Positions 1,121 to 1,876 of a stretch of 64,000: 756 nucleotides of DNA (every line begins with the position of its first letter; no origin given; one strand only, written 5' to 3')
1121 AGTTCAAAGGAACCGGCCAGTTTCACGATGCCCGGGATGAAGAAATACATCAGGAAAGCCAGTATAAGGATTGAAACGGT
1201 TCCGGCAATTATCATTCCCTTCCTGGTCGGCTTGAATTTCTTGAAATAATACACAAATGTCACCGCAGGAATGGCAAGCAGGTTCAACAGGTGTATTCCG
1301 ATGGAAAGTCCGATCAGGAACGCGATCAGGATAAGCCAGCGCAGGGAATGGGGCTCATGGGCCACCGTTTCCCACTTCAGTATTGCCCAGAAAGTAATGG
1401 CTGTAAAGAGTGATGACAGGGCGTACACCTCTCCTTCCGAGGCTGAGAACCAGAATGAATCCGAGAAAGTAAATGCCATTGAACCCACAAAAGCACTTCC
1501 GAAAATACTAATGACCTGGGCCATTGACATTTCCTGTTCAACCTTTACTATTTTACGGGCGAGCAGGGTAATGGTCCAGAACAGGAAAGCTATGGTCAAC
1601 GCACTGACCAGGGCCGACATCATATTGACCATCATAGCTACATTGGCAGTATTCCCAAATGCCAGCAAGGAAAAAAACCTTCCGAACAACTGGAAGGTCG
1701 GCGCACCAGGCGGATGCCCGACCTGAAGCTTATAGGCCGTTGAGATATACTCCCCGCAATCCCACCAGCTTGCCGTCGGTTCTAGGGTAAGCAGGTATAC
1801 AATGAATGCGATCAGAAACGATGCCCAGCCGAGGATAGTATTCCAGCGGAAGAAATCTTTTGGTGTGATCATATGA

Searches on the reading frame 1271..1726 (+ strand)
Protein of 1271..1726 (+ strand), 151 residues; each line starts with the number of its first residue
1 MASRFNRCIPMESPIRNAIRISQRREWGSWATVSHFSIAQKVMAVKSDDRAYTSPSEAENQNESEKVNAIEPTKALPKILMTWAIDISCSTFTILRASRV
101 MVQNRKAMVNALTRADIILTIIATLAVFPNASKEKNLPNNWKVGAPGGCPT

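Call 62: find_encoding_contigs(protein=window:1271-1726:+, flank=10000, max_places=4)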
Protein window:1271-1726:+ (151 aa): no gene with exactly this product is on record in the collection.
